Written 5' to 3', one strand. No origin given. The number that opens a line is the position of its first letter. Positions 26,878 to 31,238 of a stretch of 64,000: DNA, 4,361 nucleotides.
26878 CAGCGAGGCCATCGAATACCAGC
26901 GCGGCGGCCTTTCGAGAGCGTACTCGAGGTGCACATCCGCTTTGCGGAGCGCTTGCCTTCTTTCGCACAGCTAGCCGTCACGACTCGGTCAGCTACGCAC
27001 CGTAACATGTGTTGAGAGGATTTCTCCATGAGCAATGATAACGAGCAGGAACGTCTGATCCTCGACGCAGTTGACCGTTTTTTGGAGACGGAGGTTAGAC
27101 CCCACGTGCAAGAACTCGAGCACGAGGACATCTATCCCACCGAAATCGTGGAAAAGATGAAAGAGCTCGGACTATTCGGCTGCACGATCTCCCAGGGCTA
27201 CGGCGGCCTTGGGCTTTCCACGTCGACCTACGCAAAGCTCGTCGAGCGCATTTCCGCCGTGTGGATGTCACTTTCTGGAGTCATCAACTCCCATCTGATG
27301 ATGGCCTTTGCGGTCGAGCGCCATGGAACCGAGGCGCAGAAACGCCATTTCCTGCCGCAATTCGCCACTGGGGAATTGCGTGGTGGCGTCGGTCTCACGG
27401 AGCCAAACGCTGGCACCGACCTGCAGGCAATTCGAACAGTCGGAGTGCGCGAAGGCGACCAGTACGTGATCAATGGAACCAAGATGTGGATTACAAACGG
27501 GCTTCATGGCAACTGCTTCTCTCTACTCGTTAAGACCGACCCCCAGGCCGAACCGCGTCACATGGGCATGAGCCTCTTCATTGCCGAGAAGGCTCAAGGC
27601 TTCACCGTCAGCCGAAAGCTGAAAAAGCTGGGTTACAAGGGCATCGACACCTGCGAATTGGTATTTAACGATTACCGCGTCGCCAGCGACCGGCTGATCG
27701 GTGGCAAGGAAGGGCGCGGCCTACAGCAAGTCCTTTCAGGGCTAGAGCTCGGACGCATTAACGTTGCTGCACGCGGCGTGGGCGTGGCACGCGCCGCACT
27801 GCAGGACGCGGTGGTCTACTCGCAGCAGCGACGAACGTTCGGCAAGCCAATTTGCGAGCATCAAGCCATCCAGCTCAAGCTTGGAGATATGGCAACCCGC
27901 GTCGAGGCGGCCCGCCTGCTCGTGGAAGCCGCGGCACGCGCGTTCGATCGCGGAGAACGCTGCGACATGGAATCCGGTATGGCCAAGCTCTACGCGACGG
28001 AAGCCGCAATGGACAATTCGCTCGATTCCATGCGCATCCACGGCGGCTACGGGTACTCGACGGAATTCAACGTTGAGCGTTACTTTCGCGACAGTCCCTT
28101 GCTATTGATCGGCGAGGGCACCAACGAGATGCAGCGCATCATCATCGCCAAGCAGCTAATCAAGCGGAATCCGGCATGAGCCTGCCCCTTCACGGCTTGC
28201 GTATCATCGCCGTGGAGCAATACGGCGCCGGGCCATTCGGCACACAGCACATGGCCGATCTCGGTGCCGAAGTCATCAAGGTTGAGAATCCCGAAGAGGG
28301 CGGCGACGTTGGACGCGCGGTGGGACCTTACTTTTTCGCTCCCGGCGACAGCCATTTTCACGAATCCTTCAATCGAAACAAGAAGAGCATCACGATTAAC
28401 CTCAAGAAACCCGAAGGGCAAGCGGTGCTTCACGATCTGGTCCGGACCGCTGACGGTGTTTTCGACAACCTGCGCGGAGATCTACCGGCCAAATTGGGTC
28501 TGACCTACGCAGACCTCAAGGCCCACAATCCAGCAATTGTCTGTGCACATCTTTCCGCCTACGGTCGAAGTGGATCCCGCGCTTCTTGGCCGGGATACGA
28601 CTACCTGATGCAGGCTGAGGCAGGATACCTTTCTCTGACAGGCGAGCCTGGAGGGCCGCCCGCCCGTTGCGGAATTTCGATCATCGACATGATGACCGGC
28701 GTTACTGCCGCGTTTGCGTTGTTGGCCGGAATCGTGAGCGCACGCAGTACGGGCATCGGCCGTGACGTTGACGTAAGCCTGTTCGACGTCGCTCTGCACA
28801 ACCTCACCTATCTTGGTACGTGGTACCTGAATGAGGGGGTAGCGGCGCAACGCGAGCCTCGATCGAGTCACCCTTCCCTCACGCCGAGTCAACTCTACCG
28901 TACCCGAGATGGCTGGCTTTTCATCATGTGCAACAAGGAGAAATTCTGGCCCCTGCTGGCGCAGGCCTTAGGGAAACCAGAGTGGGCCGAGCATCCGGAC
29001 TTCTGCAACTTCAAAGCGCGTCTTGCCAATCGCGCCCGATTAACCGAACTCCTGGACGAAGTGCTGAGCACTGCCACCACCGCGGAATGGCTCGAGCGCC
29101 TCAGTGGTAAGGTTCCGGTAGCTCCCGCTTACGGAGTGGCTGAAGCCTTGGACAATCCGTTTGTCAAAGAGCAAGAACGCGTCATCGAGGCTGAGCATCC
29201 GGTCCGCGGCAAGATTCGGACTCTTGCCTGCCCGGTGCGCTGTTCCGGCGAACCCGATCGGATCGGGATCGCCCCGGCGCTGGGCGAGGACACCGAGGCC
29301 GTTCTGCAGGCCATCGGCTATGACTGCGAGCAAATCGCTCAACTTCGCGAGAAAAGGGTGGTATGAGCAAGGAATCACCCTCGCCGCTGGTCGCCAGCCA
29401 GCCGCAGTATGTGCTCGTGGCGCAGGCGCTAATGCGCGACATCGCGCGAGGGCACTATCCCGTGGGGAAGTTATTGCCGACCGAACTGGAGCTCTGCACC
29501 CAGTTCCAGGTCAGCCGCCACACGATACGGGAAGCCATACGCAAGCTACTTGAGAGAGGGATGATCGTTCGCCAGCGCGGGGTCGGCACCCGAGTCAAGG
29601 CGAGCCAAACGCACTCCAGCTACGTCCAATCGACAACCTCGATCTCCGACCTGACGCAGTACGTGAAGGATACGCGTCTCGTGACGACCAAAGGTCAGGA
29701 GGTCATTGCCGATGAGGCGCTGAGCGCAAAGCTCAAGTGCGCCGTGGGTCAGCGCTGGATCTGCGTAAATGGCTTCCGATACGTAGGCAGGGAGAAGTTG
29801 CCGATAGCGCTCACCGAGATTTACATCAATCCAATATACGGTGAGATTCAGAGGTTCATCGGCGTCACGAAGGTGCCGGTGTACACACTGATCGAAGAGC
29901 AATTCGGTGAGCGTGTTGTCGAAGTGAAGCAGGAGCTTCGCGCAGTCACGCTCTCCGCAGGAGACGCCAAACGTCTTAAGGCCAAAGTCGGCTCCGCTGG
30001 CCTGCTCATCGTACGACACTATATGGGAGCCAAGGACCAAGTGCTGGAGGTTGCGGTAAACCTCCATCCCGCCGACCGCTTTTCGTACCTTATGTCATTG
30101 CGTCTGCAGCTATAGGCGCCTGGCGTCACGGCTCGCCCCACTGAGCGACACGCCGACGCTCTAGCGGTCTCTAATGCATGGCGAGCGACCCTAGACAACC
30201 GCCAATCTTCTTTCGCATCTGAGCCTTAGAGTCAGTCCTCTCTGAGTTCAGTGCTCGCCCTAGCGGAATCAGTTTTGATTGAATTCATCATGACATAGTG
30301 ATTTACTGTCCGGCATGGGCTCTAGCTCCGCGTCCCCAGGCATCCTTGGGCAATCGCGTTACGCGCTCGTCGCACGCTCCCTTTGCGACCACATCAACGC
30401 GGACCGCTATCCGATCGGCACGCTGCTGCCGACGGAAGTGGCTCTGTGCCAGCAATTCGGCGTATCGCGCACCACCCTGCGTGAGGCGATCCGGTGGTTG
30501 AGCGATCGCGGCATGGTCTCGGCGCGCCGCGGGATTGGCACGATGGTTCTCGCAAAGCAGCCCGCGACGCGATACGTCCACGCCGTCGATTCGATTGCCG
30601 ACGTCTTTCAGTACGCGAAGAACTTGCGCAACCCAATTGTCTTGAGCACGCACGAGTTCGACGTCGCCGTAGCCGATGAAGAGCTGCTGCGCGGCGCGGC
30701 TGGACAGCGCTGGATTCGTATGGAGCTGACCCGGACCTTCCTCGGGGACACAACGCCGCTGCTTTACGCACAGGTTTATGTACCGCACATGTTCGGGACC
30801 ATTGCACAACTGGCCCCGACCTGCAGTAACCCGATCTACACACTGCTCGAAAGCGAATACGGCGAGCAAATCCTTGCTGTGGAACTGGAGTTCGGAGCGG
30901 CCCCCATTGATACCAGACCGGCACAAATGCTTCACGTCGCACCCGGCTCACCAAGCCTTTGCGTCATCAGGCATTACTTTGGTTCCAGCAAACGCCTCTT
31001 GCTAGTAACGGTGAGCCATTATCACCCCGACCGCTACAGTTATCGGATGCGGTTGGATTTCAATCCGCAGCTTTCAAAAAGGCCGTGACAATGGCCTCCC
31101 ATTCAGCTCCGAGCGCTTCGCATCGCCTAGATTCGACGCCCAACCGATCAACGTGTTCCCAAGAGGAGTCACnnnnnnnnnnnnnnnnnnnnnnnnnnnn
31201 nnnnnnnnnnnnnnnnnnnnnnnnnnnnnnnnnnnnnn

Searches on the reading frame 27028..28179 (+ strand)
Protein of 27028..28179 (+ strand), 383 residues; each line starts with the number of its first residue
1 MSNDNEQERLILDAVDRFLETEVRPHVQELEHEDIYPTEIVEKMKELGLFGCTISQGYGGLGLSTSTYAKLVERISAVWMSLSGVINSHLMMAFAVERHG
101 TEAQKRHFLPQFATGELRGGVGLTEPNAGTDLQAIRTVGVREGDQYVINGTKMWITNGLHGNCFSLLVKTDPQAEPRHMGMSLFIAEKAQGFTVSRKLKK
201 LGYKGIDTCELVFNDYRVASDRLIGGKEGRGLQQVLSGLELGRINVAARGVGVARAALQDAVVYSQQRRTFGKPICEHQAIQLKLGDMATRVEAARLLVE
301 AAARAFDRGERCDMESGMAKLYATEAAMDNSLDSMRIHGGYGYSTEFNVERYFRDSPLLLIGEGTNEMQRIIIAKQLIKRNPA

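Call 8: search_protein_families(library=pfam, proteins=[window:27028-28179:+])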
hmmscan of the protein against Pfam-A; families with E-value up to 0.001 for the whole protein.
window:27028-28179:+ (383 aa): 4 families
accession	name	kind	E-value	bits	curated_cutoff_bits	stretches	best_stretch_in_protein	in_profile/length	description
PF00441.29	Acyl-CoA_dh_1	-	1.7e-47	161.7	22.4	1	229-377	1-149/150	Acyl-CoA dehydrogenase, C-terminal domain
PF02771.21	Acyl-CoA_dh_N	-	4.7e-31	107.9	22.9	1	6-116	2-113/113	Acyl-CoA dehydrogenase, N-terminal domain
PF02770.24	Acyl-CoA_dh_M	-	1.5e-22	80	33.3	1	121-215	2-96/97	Acyl-CoA dehydrogenase, middle domain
PF08028.16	Acyl-CoA_dh_2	-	4.2e-21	76.1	22.7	1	246-355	3-122/134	Acyl-CoA dehydrogenase, C-terminal domain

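Call 9: search_protein_families(library=ncbifam, proteins=[window:27028-28179:+])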
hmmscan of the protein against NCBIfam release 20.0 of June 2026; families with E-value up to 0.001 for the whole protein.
window:27028-28179:+ (383 aa): 22 families
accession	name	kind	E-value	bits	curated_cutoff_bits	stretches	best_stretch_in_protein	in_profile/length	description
NF042972.1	AcrlCoAredClosAcrC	equivalog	2.1e-95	319.6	640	1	5-379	6-378/378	acryloyl-CoA reductase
NF045552.1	GlutCoADH_Des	equivalog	6e-78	262.7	470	1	8-376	9-378/387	glutaryl-CoA dehydrogenase Acd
NF043006.1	CyhCrbnylCoADH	equivalog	1.9e-76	257.5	650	1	1-380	1-378/380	cyclohexane-1-carbonyl-CoA dehydrogenase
NF042439.1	SulpropCoADesulf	equivalog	1.6e-70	237.8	600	1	17-380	6-373/379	3-sulfinopropanoyl-CoA desulfinase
NF058590.1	AcCoDHFadEBacil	equivalog_domain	8.7e-67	226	600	2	5-307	22-321/586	acyl-CoA dehydrogenase FadE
NF008997.0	PRK12341.1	equivalog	1.9e-64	218.1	537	1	5-380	7-379/382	acyl-CoA dehydrogenase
NF045652.1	ProlPCPDhRedW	equivalog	1.1e-57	195.6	650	1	13-377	9-373/376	L-prolyl-[peptidyl-carrier protein] dehydrogenase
NF053553.1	prodigi_MBC_PigA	equivalog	5.4e-54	183.8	500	1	5-377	7-379/381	prodigiosin MBC biosynthesis dehydrogenase PigA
TIGR03207.1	cyc_hxne_CoA_dh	equivalog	6.3e-51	173.2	575.35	1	6-376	3-370/372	cyclohexanecarboxyl-CoA dehydrogenase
NF002885.1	PRK03354.1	equivalog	6e-49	167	540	1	5-379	6-375/378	crotonobetainyl-CoA dehydrogenase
NF052270.1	Staph_DH_FadE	equivalog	1.1e-40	139.6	600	1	6-377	23-393/400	acyl-CoA dehydrogenase FadE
NF007000.1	PRK09463.1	subfamily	8.1e-37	126.9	600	1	33-373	72-430/726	acyl-CoA dehydrogenase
TIGR04022.1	sulfur_SfnB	equivalog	4.1e-32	111.5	430.9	1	17-355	15-358/391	SfnB family sulfur acquisition oxidoreductase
NF049984.1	Rv1679_FadE16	equivalog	7.1e-31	107.8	600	1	23-356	12-344/371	Rv1679 family acyl-CoA dehydrogenase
NF009586.0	PRK13026.1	subfamily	2.6e-29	102.1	608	1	31-373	98-465/777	acyl-CoA dehydrogenase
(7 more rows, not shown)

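Call 28: search_solved_structures(query=window:27028-28179:+, max_evalue=1e-40)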
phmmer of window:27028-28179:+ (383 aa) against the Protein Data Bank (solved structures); distinct sequences matched with E-value up to 1e-40: 61 (the best 60 are shown).
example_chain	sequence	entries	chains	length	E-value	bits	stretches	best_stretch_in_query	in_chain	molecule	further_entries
4iv6_A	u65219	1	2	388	3.2e-135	454.1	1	7-381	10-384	Acyl-CoA dehydrogenase FadE3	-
5ol2_C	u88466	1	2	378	2.6e-84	286.7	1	9-379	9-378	Acyl-CoA dehydrogenase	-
5lnx_A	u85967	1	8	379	1.2e-82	281.2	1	11-378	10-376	Acyl-CoA dehydrogenase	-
1ws9_A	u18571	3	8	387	2e-81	277.2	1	5-379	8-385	acyl-CoA dehydrogenase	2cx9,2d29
2dvl_A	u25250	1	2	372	9.6e-78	265.1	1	6-378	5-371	Acyl-CoA dehydrogenase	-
4u83_A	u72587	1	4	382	3.6e-77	263.2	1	9-376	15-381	Acyl-CoA dehydrogenase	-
4n5f_A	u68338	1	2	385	7.1e-77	262.2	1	6-377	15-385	Putative acyl-CoA dehydrogenase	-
4m9a_A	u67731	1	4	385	1.1e-75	258.3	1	6-377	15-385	Acyl-CoA dehydrogenase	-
9w60_A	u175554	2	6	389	1.8e-75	257.6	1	6-379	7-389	Butyryl CoA dehydrogenase apo protein | Butyryl CoA Dehydrogenase with FAD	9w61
4l1f_A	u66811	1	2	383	1.9e-75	257.5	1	5-379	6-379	Acyl-CoA dehydrogenase domain protein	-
2pg0_A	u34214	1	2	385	6.6e-75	255.7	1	6-377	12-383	Acyl-CoA dehydrogenase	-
6es9_A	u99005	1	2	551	1e-72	248.5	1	6-378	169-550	Acyl-CoA dehydrogenase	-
3pfd_A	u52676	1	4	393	3.1e-72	246.9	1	10-378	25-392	Acyl-CoA dehydrogenase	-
4kto_A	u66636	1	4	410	3.2e-72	246.9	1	13-378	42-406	isovaleryl-CoA dehydrogenase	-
4o5m_A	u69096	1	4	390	1.7e-71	244.5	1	8-379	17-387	Isovaleryl-CoA dehydrogenase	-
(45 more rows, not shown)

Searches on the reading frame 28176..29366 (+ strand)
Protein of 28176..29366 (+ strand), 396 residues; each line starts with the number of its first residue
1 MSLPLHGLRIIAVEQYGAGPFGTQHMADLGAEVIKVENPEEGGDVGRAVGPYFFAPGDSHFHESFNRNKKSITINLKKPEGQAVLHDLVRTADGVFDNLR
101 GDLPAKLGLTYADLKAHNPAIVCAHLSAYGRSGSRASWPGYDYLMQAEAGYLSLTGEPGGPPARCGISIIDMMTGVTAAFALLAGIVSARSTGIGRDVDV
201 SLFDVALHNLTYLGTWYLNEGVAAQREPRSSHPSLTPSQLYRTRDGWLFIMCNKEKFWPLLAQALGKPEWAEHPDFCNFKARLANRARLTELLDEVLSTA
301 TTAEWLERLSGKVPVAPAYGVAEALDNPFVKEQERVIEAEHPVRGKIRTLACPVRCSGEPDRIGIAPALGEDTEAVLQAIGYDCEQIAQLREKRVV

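Call 8: search_protein_families(library=pfam, proteins=[window:28176-29366:+])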
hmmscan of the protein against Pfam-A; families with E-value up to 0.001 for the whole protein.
window:28176-29366:+ (396 aa): 1 family
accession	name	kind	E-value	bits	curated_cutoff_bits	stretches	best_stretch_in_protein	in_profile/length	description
PF02515.22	CoA_transf_3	-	2e-113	379.7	23.3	1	5-373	1-366/366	CoA-transferase family III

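Call 9: search_protein_families(library=ncbifam, proteins=[window:28176-29366:+])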
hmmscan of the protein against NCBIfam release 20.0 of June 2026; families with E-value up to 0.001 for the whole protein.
window:28176-29366:+ (396 aa): 7 families
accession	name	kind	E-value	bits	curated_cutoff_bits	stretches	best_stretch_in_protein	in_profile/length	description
NF052585.1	SucGlutTfsCaiB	equivalog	2.3e-70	237.2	750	1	3-379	6-387/394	succinate--glutarate CoA-transferase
NF003809.0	PRK05398.1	subfamily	2.7e-63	214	442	2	1-207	1-205/416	formyl-CoA transferase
TIGR03253.1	oxalate_frc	equivalog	6.4e-60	203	504.2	2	4-207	3-204/416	formyl-CoA transferase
NF008511.0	PRK11430.1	equivalog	3.1e-59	201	522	1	4-375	9-374/381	CoA:oxalate CoA-transferase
NF041294.1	Scnl_mescCoAtase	equivalog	1.3e-58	199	700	1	5-377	4-380/381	succinyl-CoA:mesaconate CoA-transferase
NF002914.1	PRK03525.1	equivalog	1.7e-40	139.2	413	1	4-395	9-396/400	L-carnitine CoA-transferase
TIGR04253.1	mesacon_CoA_iso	equivalog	1.9e-22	79.8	725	1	5-396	3-400/403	2-methylfumaryl-CoA isomerase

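Call 27: search_solved_structures(query=window:28176-29366:+, max_evalue=1e-20)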
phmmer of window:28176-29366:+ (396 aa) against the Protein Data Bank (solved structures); distinct sequences matched with E-value up to 1e-20: 26.
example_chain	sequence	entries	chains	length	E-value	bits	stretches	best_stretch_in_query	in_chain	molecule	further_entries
10uh_A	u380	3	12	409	6.2e-65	223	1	2-390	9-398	Formyl-coenzyme a transferase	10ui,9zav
9br7_A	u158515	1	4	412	4e-58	200.6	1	4-392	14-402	Succinate--hydroxymethylglutarate CoA-transferase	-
9br6_A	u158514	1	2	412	1.9e-57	198.4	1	4-392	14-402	Succinate--hydroxymethylglutarate CoA-transferase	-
4ed9_A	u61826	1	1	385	3.6e-53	184.3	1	3-340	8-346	CAIB/BAIF family protein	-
4hl6_A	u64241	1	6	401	4.8e-52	180.6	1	4-358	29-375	Uncharacterized protein YfdE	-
5yit_A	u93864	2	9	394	7.3e-44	153.7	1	3-342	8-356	CoA transferase III | Uncharacterized protein Rv3272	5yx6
1pt5_A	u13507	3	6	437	3.3e-43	151.5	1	1-208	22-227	Hypothetical protein yfdW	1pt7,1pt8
1pqy_A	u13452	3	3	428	5.2e-43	150.8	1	1-208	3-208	Hypothetical protein yfdW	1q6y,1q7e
5yiy_A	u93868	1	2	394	9.5e-43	150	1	3-342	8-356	CoA transferase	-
2vjo_A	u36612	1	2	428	4.4e-39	137.9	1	1-208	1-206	FORMYL-COENZYME A TRANSFERASE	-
2vjq_A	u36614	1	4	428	4.8e-39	137.8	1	1-208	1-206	FORMYL-COENZYME A TRANSFERASE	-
2vjp_A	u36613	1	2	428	6.1e-39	137.4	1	1-208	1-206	FORMYL-COENZYME A TRANSFERASE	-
1p5h_A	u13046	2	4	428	6.1e-39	137.4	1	1-208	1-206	Formyl-coenzyme A transferase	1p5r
2vjn_A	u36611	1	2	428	8.2e-39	137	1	1-208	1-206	FORMYL-COENZYME A TRANSFERASE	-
2vjk_A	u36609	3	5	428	8.3e-39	137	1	1-208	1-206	FORMYL-COENZYME A TRANSFERASE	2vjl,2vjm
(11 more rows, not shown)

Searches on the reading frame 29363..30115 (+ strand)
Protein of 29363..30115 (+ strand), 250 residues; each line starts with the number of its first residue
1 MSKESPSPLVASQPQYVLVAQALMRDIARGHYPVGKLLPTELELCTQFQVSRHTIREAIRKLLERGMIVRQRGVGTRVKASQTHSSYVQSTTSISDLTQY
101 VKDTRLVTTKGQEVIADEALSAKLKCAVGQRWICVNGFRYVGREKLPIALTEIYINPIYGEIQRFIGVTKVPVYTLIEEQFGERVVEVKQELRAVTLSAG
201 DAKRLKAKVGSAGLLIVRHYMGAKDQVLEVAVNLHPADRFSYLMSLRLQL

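Call 8: search_protein_families(library=pfam, proteins=[window:29363-30115:+])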
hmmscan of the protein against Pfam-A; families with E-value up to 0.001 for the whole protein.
window:29363-30115:+ (250 aa): 3 families
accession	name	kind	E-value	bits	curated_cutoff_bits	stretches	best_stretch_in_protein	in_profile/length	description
PF00392.27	GntR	-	5.1e-19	68.1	27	1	17-78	3-64/64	Bacterial regulatory proteins, gntR family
PF07702.18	UTRA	-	3.4e-16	59.8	23.8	1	112-240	14-140/141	UTRA domain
PF08220.18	HTH_DeoR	-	0.00083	19.5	21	1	43-73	19-49/57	DeoR-like helix-turn-helix domain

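Call 9: search_protein_families(library=ncbifam, proteins=[window:29363-30115:+])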
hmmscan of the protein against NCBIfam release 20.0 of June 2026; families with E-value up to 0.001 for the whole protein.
window:29363-30115:+ (250 aa): 26 families (the best 25 are shown)
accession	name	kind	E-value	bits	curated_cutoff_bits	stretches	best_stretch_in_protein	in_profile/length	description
NF008491.0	PRK11402.1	subfamily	9.6e-28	97.3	269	1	11-242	8-236/243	GntR family transcriptional regulator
TIGR02018.2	his_ut_repres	equivalog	4.9e-25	88.2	220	1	19-241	4-221/226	histidine utilization transcriptional repressor HutC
TIGR02325.1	C_P_lyase_phnF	equivalog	1.9e-23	83.2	156.8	1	16-244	10-236/238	phosphonate metabolism transcriptional regulator PhnF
TIGR02404.1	trehalos_R_Bsub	equivalog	3.1e-20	72.8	211.95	1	16-243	2-228/233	trehalose operon repressor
NF041547.1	GntR_LSA1692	equivalog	5.9e-20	71.9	275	1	16-216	3-200/233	GntR family transcriptional regulator, LSA1692 subfamily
NF007292.0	PRK09764.1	equivalog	1e-18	67.4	281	1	11-205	2-193/240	GntR family transcriptional regulator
NF052441.1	TransRegRv0792c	equivalog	6.8e-18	64.8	400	1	14-246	16-246/260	Rv0792c family HTH-type transcriptional regulator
TIGR03337.1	phnR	equivalog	2e-15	57.1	296.75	1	14-233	1-217/231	phosphonate utilization transcriptional regulator PhnR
NF007486.0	PRK10079.1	equivalog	6.4e-15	55.6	363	1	15-244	13-239/241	phosphonate metabolism transcriptional regulator PhnF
NF011575.0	PRK14999.1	equivalog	2.4e-12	46.7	424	1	10-94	8-91/241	histidine utilization repressor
NF052290.2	MocR_like_YczR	exception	7.4e-12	44.7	487.4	1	13-151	18-151/458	MocR-like transcription factor YczR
NF007001.0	PRK09464.1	equivalog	2.2e-11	43.9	330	1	19-83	15-79/254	pyruvate dehydrogenase complex transcriptional repressor PdhR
NF052282.1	PLP_TF_PdxR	equivalog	5e-11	42.3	320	1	16-89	3-76/448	MocR-like pyridoxine biosynthesis transcription factor PdxR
NF007741.0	PRK10421.1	equivalog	7.8e-10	38.5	311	1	20-84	13-77/262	transcriptional regulator LldR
NF052286.1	ecto_TF_EhuR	exception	9.8e-10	37.6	480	1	10-90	7-89/458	MocR-like ectoine utilization transcription factor EhuR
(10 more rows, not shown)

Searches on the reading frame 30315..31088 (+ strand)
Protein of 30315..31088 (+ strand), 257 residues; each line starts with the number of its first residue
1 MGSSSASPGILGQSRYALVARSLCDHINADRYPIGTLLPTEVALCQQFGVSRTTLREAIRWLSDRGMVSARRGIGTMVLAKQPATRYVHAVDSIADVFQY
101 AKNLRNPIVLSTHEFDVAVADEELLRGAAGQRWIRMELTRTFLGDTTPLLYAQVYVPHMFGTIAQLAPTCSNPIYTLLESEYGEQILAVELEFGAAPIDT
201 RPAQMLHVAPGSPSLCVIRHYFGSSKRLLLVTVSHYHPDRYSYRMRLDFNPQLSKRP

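Call 8: search_protein_families(library=pfam, proteins=[window:30315-31088:+])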
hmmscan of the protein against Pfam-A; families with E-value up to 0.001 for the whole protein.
window:30315-31088:+ (257 aa): 2 families
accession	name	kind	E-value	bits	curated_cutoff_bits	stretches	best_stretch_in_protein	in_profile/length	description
PF00392.27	GntR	-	5.1e-17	61.7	27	1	16-78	2-64/64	Bacterial regulatory proteins, gntR family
PF07702.18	UTRA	-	9.6e-12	45.3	23.8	1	124-241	25-140/141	UTRA domain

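Call 9: search_protein_families(library=ncbifam, proteins=[window:30315-31088:+])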
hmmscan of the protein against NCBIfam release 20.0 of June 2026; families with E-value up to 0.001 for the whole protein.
window:30315-31088:+ (257 aa): 24 families
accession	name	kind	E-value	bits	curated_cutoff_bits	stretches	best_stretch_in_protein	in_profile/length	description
NF052441.1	TransRegRv0792c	equivalog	1.8e-20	73.3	400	1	19-247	21-246/260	Rv0792c family HTH-type transcriptional regulator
NF041547.1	GntR_LSA1692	equivalog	6.9e-20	71.7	275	1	16-245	3-228/233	GntR family transcriptional regulator, LSA1692 subfamily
TIGR02018.2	his_ut_repres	equivalog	1.7e-19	70.1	220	1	18-245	3-224/226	histidine utilization transcriptional repressor HutC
TIGR02404.1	trehalos_R_Bsub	equivalog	3.6e-19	69.3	211.95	1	16-243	2-227/233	trehalose operon repressor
TIGR02325.1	C_P_lyase_phnF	equivalog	3.3e-18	66.1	156.8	1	13-220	7-211/238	phosphonate metabolism transcriptional regulator PhnF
NF008491.0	PRK11402.1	subfamily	1.1e-12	48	269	1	14-187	11-180/243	GntR family transcriptional regulator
NF007741.0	PRK10421.1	equivalog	1e-11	44.7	311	1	19-84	12-77/262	transcriptional regulator LldR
NF052290.2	MocR_like_YczR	exception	1.7e-11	43.5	487.4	1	13-85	18-90/458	MocR-like transcription factor YczR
NF007486.0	PRK10079.1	equivalog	9.6e-11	41.9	363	1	14-85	12-81/241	phosphonate metabolism transcriptional regulator PhnF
TIGR03337.1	phnR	equivalog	8.5e-10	38.7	296.75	1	15-236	2-219/231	phosphonate utilization transcriptional regulator PhnR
NF008571.0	PRK11523.1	equivalog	2.2e-09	37.2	396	1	16-88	10-82/258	transcriptional regulator ExuR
NF007292.0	PRK09764.1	equivalog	7.8e-09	35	281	1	15-79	6-70/240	GntR family transcriptional regulator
NF011575.0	PRK14999.1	equivalog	2.1e-08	33.8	424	1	16-99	14-96/241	histidine utilization repressor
NF052282.1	PLP_TF_PdxR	equivalog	3.9e-08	32.8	320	1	16-89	3-76/448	MocR-like pyridoxine biosynthesis transcription factor PdxR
NF003444.0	PRK04984.1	equivalog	6.6e-08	32.4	189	1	19-78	12-71/239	fatty acid metabolism transcriptional regulator FadR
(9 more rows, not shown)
